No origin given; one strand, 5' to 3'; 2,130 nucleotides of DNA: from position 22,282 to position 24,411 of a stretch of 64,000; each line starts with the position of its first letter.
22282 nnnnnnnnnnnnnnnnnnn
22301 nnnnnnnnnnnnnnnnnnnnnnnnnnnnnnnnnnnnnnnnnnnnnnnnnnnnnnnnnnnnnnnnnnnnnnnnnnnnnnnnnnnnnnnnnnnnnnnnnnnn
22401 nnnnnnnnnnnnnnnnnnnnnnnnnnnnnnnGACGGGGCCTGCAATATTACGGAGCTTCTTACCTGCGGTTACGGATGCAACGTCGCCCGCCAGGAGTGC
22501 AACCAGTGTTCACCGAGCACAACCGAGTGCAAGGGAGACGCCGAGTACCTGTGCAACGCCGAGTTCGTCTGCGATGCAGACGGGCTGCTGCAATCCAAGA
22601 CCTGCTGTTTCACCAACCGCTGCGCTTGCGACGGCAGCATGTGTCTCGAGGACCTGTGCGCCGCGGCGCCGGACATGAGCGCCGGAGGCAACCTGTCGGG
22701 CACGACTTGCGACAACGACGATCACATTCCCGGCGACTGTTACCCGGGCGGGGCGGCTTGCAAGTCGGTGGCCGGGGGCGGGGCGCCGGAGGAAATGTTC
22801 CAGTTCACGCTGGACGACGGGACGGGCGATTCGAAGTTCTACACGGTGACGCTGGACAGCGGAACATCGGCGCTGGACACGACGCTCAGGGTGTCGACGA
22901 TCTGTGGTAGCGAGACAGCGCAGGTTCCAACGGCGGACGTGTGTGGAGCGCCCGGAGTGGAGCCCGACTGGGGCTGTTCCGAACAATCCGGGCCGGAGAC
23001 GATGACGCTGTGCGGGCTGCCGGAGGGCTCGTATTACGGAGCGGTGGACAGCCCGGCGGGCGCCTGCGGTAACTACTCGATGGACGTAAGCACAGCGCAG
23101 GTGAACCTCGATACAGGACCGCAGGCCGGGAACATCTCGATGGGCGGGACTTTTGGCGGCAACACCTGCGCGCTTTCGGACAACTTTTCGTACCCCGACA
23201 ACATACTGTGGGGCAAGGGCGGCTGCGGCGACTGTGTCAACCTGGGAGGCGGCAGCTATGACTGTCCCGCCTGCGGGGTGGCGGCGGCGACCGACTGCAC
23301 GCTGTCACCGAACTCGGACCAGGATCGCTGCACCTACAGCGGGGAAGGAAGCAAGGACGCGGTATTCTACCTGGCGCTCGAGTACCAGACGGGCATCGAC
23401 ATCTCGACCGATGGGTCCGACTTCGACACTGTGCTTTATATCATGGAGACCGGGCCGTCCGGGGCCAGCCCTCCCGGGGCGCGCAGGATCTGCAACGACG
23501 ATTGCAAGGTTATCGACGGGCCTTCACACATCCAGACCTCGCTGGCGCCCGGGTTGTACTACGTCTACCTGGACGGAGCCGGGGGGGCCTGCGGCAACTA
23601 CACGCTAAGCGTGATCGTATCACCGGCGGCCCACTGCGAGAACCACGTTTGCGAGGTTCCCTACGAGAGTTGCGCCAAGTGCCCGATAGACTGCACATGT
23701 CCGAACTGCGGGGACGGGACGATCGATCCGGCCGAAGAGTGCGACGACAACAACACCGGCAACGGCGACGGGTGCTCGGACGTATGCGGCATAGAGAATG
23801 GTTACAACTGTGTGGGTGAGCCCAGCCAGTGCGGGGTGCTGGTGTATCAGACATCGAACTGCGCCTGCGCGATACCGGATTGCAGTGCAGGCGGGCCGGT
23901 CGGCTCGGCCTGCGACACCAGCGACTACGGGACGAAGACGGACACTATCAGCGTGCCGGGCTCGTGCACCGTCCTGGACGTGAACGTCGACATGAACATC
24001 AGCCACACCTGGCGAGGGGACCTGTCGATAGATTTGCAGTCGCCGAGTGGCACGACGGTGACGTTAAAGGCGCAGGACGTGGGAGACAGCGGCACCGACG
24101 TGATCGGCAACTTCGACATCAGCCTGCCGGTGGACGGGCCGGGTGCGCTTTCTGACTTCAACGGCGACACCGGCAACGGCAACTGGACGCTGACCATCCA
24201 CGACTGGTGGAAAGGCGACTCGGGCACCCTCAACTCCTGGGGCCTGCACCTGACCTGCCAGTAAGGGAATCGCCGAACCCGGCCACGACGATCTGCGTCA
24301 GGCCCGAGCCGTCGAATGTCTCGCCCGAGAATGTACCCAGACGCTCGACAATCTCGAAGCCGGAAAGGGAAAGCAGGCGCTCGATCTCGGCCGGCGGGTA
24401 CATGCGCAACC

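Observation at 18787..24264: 1825-aa secreted protein built from about 21 tandem cysteine-rich repeats, ending in a proprotein-convertase P-domain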

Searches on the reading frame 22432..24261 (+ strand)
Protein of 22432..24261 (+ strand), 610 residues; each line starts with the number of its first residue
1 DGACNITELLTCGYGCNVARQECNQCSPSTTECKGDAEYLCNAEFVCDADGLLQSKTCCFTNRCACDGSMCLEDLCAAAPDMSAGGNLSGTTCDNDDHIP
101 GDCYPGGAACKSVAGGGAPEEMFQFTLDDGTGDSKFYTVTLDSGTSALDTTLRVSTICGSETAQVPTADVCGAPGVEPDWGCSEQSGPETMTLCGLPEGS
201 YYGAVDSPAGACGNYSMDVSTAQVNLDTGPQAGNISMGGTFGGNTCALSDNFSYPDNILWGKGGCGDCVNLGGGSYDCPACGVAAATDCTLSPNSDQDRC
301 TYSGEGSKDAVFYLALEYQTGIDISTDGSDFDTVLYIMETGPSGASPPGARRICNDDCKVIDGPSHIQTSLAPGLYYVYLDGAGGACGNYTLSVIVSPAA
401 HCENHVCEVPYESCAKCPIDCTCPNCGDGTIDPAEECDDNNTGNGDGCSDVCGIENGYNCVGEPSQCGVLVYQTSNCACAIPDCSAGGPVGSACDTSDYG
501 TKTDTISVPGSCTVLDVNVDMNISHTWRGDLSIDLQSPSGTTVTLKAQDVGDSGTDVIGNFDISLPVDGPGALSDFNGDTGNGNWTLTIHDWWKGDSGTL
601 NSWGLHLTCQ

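Call 20: find_related_loci(query=window:22432-24261:+, collection=genome_contigs, flank=10000)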
Query window:22432-24261:+ (610 aa) in genome_contigs; peptide patterns used: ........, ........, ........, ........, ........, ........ (x = any residue, [..] = any of these).
36 stretches matched a pattern; 19 encode a relative of the query (tblastn E <= 1e-3); 18 distinct loci.
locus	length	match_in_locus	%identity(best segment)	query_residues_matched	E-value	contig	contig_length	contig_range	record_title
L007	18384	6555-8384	89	1-610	0e+0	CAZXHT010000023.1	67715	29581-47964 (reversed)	MAG TPA_asm: uncultured Myxococcales bacterium isolate binchicken_co100_415 genome assembly, contig: NODE_533_length_677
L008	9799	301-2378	48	405-469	2e-10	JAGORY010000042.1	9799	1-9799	MAG: Candidatus Peribacteraceae bacterium isolate Gw_Eff_bin_294 Gw_Eff_18403_length_9799_cov_24.422767, whole genome sh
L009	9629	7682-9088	42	396-530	9e-10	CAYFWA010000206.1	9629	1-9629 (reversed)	MAG TPA_asm: uncultured Myxococcales bacterium isolate ERP107533_co1_80 genome assembly, contig: NODE_7669_length_9629_c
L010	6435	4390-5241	38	332-458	5e-9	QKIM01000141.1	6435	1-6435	MAG: Deltaproteobacteria bacterium isolate SZUA-580 scaffold_53809, whole genome shotgun sequence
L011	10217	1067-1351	51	406-460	5e-8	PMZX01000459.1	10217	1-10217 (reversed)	MAG: Myxococcales bacterium isolate fen_1103 73.20110800_E3M.7_contig_5009, whole genome shotgun sequence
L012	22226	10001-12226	33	417-559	2e-11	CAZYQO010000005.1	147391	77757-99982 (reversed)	MAG TPA_asm: uncultured Candidatus Peribacteria bacterium isolate SRP292972_co1_29 genome assembly, contig: NODE_130_len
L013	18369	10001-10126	55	417-458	4e-7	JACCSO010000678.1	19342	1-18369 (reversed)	MAG: Nannocystis sp. isolate MGR_bin50 SD2897-2912_k127_1341386, whole genome shotgun sequence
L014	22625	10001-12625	42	309-483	1e-7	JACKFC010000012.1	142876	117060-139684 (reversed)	MAG: Deltaproteobacteria bacterium isolate HK-STAS-MYXO-50 HK-STAS-MYXO-50_12, whole genome shotgun sequence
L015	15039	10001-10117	62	417-455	4e-7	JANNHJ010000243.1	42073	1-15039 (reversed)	MAG: Myxococcales bacterium isolate SOY_6_C_metabat_27 SOY_6_C_k141_874183, whole genome shotgun sequence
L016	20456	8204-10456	56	413-495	8e-8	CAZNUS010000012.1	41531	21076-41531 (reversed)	MAG TPA_asm: uncultured Methanosarcinales archaeon isolate binchicken_co38_1369 genome assembly, contig: NODE_1989_lengt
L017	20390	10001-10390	47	416-474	6e-7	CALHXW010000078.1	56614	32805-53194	MAG: uncultured bacterium isolate R4_Bin_Bin_91_sub_1 genome assembly, contig: c_000001907719, whole genome shotgun sequ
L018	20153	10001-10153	51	421-467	8e-7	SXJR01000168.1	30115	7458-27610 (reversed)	MAG: Myxococcales bacterium isolate F1-120-MAGs089 F1-120__c188777, whole genome shotgun sequence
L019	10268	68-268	39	380-455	2e-6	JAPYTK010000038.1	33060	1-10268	MAG: Polyangiaceae bacterium isolate PW6.metabat2.153 PW6_1850_length_33060_cov_7.765732, whole genome shotgun sequence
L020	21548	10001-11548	57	403-471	7e-6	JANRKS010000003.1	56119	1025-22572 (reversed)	MAG: Deltaproteobacteria bacterium isolate bins.381 k141_1412459, whole genome shotgun sequence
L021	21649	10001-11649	63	307-460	6e-6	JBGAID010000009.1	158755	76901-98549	MAG: Polyangiaceae bacterium isolate MAG_MBR_H125.7 MBRH125-7_opera_contig_588, whole genome shotgun sequence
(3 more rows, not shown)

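Call 24: search_solved_structures(query=window:22432-24261:+, max_evalue=1, show_alignments=2)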
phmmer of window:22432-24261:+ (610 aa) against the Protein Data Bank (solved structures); distinct sequences matched with E-value up to 1: 0.

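Call 26: find_homologous_proteins(query=window:22432-24261:+, max_evalue=0.00001)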
Query window:22432-24261:+ (610 aa): 53 proteins with E <= 0.00001 among 8000 candidates.
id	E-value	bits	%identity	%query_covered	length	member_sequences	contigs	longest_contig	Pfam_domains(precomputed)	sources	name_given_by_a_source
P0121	1.1e-218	747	59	100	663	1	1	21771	PF01483.28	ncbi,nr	ncbi:MAG: proprotein convertase P-domain-containing protein, partial [Deltaproteobacteria bacterium]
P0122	4.7e-152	526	54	75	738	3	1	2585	PF13948.12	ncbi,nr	ncbi:MAG TPA: hypothetical protein VLC93_12440, partial [Myxococcota bacterium]|nr:hypothetical prot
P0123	1.1e-71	261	28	79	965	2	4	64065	PF04151.22,PF13948.12,PF01483.28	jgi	jgi:cysteine-rich repeat protein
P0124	1.4e-53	201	53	7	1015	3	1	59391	PF04151.22,PF13948.12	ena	-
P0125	2.1e-48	184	61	7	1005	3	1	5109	PF04151.22,PF13948.12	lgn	-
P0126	1.4e-41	161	56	10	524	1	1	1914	PF13948.12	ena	-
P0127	2.0e-41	161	54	9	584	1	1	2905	PF13948.12,PF22842.4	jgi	jgi:cysteine-rich repeat protein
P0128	8.7e-35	139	48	10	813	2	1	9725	PF13948.12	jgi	jgi:cysteine-rich repeat protein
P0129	1.7e-30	125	26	52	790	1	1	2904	PF04151.22,PF13948.12,PF01483.28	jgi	-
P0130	2.1e-27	114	51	7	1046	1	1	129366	PF14312.13,PF13948.12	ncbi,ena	-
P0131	2.5e-27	114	57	7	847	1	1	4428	PF05735.20,PF17963.8,PF13948.12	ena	-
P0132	9.9e-27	112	59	7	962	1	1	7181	PF02412.24,PF13948.12,PF06119.20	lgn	-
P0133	3.8e-26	110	55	10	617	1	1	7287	PF13948.12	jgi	jgi:cysteine-rich repeat protein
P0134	4.2e-26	110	26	45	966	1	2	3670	PF04151.22,PF13948.12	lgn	-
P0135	6.9e-25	106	38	25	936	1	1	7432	PF04151.22,PF00932.26,PF13948.12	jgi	jgi:cysteine-rich repeat protein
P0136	5.3e-24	103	55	7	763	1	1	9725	PF13948.12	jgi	jgi:cysteine-rich repeat protein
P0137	4.2e-23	100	29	43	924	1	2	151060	PF04151.22,PF13948.12,PF23759.2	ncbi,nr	ncbi:MAG: DUF4215 domain-containing protein [Deltaproteobacteria bacterium]|nr:DUF4215 domain-contai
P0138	1.2e-20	92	30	23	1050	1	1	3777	PF04151.22,PF13948.12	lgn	-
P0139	1.0e-19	89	30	27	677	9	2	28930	PF04151.22,PF00932.26,PF13948.12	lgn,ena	-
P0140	7.2e-19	86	64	7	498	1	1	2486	PF13948.12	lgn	-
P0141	4.2e-17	80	35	13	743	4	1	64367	PF13948.12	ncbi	-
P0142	9.2e-17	79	56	7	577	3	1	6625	PF13948.12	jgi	jgi:cysteine-rich repeat protein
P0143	2.8e-16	78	55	7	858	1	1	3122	PF13948.12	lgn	-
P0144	4.2e-16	77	55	9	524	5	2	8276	PF13948.12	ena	-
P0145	1.7e-15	75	56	6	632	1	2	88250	PF13948.12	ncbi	ncbi:MAG: DUF4215 domain-containing protein [Polyangiaceae bacterium]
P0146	1.8e-15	75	44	10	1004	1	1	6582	PF13948.12,PF06011.18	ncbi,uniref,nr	ncbi:unnamed protein product [Moneuplotes crassus]|uniref:TRP C-terminal domain-containing protein n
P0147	4.4e-15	74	46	9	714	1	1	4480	PF13948.12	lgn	-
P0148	1.6e-14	72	49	8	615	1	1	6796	PF13948.12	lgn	-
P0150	4.4e-14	70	33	21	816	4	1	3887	PF13582.13,PF01421.26,PF13688.13,PF13948.12,PF13574.13,PF13583.12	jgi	jgi:cysteine-rich repeat protein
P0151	2.3e-13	68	38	11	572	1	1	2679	PF13948.12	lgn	-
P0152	6.4e-13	67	58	7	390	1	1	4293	PF13948.12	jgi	-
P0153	8.6e-13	66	40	18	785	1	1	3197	PF04151.22,PF13948.12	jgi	jgi:cysteine-rich repeat protein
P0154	1.4e-12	65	30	27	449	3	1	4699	PF00932.26,PF13948.12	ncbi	-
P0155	4.7e-12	64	57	6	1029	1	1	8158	PF07691.18,PF13948.12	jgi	jgi:fibro-slime domain-containing protein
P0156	5.5e-12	64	53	7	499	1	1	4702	PF13948.12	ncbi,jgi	jgi:cysteine-rich repeat protein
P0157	7.2e-12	63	28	28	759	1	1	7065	PF00932.26,PF13948.12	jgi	-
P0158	2.4e-11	61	60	8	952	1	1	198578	PF13948.12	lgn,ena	-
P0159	3.6e-11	61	58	7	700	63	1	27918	PF07691.18,PF13948.12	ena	-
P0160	5.8e-11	60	56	7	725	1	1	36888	PF13582.13,PF01421.26,PF13688.13,PF13948.12,PF13574.13,PF13583.12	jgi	jgi:cysteine-rich repeat protein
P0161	1.1e-10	59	32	26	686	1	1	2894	PF13948.12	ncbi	ncbi:MAG: DUF4215 domain-containing protein, partial [Myxococcota bacterium]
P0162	1.7e-10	59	39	9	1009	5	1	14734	PF13948.12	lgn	-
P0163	1.8e-10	59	54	6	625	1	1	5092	PF13948.12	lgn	-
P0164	1.9e-10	58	47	12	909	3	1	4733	PF13948.12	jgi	jgi:cysteine-rich repeat protein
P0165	2.9e-10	58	47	9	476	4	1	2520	PF00932.26,PF13948.12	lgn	-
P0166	6.8e-10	57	44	9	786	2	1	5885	PF07691.18,PF13948.12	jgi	jgi:fibro-slime domain-containing protein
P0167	1.0e-9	56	49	7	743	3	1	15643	PF13582.13,PF01421.26,PF13688.13,PF13948.12,PF13574.13,PF13583.12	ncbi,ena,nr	ncbi:MAG TPA: DUF4215 domain-containing protein [Candidatus Eisenbacteria bacterium]|nr:DUF4215 doma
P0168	3.8e-8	51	49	10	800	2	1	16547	PF07691.18,PF13948.12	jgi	jgi:fibro-slime domain-containing protein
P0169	1.8e-7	49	45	9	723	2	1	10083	PF13948.12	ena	-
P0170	6.6e-7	47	37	17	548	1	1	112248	PF13948.12,PF01483.28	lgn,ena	-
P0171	6.9e-7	47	37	14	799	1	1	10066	PF13948.12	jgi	jgi:fibro-slime domain-containing protein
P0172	1.3e-6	46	46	10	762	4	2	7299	PF07691.18,PF13948.12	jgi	jgi:fibro-slime domain-containing protein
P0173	3.3e-6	44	55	6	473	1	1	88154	PF13948.12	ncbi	-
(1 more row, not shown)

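Call 40: predict_structure(alignment_id=A2)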
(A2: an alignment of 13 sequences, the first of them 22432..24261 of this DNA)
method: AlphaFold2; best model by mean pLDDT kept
length: 610 residues; sequences in the alignment: 13
mean_pLDDT: 59.3   pTM: 0.37
mean pLDDT of the five models: 59.3, 56.3, 55.1, 50.9, 48.7
residues with pLDDT >= 90: 77; 70-90: 153; 50-70: 144; < 50: 236
segments of 3 or more residues with pLDDT < 50: 1-74, 95-119, 132-134, 159-168, 172-182, 184-186, 227-232, 247-308, 340-352, 356-362, 397-406, 408-413, 418-420
pLDDT, mean of each block of 10 residues (from residue 1): 28 30 28 25 31 27 27 57 80 51 28 35 70 62 67 54 45 37 52 63 62 75 58 61 55 26 23 28 32 34 38 57 70 62 39 42 56 60 62 59 43 50 69 77 77 82 86 93 77 80 93 91 90 95 90 84 80 90 95 86 93
secondary structure, 60 per line:
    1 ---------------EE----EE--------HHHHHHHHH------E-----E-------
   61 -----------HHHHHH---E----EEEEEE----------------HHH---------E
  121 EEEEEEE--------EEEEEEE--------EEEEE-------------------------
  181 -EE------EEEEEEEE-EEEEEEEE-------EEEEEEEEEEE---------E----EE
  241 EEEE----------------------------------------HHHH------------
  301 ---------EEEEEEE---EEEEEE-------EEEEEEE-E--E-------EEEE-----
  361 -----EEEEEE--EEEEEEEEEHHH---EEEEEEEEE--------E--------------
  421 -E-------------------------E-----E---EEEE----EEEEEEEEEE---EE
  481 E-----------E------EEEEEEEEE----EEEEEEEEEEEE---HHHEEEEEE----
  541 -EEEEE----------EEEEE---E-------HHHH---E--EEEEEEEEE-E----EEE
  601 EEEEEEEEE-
elements in order: H32-40 H72-77 E86-91 E120-127 E136-142 E151-155 E190-197 E199-206 E214-224 E239-244 H285-288 E310-316 E320-325 E333-339 E352-355 E366-371 E374-382 E389-397 E458-461 E466-475 E479-481 E500-508 E513-524 E531-536 E542-546 E557-561 H573-576 E583-591 E598-609

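Call 44: fold_search(model_id=the predicted structure, library=pdb)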
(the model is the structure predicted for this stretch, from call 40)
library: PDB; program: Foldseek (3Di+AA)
matches with E <= 10: 1743; with E <= 0.001: 98
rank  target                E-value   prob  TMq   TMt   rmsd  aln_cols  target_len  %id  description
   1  8d8o_B                1.1e-08  1.00  0.12  0.07  19.3       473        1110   13  Cryo-EM structure of substrate unbound PAPP-A (released 2022-09-28)
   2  7ufg_B                1.7e-08  1.00  0.11  0.06  19.9       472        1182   13  Cryo-EM structure of PAPP-A in complex with IGFBP5 (released 2022-09-28)
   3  5iku                  2.3e-08  1.00  0.14  0.32  16.2       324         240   12  Crystal structure of the Hathewaya histolytica ColG tandem collagen-binding domain s3as3b in the presence of calcium at  (released 2017-03-15)
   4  7ufg_A                4.6e-08  1.00  0.10  0.07  19.5       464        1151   14  Cryo-EM structure of PAPP-A in complex with IGFBP5 (released 2022-09-28)
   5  8hgg_C                7.5e-08  1.00  0.12  0.06  20.2       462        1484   14  Structure of 2:2 PAPP-A.ProMBP complex (released 2023-01-11)
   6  4w8j                  8.4e-08  0.97  0.12  0.09  22.2       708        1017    9  Structure of the full-length insecticidal protein Cry1Ac reveals intriguing details of toxin packaging into in vivo form (released 2014-09-17)
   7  5x7o_A                1.5e-07  1.00  0.16  0.10  29.5       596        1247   10  Crystal structure of Paenibacillus sp. 598K alpha-1,6-glucosyltransferase (released 2017-07-26)
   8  2qqk_A                2.4e-07  1.00  0.18  0.20  21.2       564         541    8  Neuropilin-2 a1a2b1b2 Domains in Complex with a Semaphorin-Blocking Fab (released 2007-11-20)
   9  9h9a                  9.7e-07  0.87  0.11  0.07  24.3       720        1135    8  native structure of the full-length pesticidal protein Cry8Ba2, from crystals formed in vivo (form 1) (released 2025-12-03)
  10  9h99                  1.4e-06  0.90  0.11  0.07  22.5       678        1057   11  Native structure of the full-length pesticidal protein Cry1Ca18 at pH7, from crystals formed in vivo (released 2025-11-12)
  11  7y5q_B                1.5e-06  0.99  0.11  0.07  19.5       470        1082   14  Structure of 1:1 PAPP-A.STC2 complex(half map) (released 2023-01-11)
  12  3hjr                  2.9e-06  1.00  0.16  0.17   7.9       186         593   21  Crystal structure of serine protease of Aeromonas sobria (released 2009-06-02)
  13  3wqb_A                4.2e-06  1.00  0.16  0.17   5.7       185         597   20  Crystal structure of aeromonas sobria serine protease (ASP) and the chaperone (ORF2) complex (released 2015-03-25)
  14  2id4_B                4.7e-06  1.00  0.17  0.22   3.3       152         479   16  The 1.9 A structure of Kex2 in complex with an Ac-R-E-R-K-chloromethyl ketone inhibitor. (released 2007-05-01)
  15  2id4_A                7.3e-06  1.00  0.17  0.21   4.1       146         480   19  The 1.9 A structure of Kex2 in complex with an Ac-R-E-R-K-chloromethyl ketone inhibitor. (released 2007-05-01)
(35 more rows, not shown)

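Call 45: search_protein_families(library=pfam, proteins=[P0123, P0129, P0137], max_evalue=0.01)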
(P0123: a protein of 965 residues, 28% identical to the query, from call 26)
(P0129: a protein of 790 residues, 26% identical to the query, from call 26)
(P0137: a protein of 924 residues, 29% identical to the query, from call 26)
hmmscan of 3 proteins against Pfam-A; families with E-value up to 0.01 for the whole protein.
P0123 (965 aa): 3 families
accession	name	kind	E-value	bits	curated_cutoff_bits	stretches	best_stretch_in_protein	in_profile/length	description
PF13948.11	DUF4215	-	3.3e-82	271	27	11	87-127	7-46/47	Domain of unknown function (DUF4215)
PF01483.27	P_proprotein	-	2.7e-09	37.5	21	1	859-962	5-86/86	Proprotein convertase P-domain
PF04151.21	PPC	-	5.5e-06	27.6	25.9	1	482-558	1-69/70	Bacterial pre-peptidase C-terminal domain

P0129 (790 aa): 3 families
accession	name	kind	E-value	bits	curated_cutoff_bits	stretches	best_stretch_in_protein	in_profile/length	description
PF13948.11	DUF4215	-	1.4e-48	163.4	27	7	168-210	6-47/47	Domain of unknown function (DUF4215)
PF04151.21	PPC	-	3.3e-09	37.9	25.9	1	257-335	1-69/70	Bacterial pre-peptidase C-terminal domain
PF01483.27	P_proprotein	-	2.6e-08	34.3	21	1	687-786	8-86/86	Proprotein convertase P-domain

P0137 (924 aa): 3 families
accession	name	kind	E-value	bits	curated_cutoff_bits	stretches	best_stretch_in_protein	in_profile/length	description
PF13948.11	DUF4215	-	4.2e-42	142.6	27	7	580-614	15-46/47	Domain of unknown function (DUF4215)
PF23759.1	GBD_T9SS_assoc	-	6.7e-08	33.3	27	1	828-885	31-86/116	Galactose binding domain-like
PF04151.21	PPC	-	4.7e-06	27.8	25.9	0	476-528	7-60/70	Bacterial pre-peptidase C-terminal domain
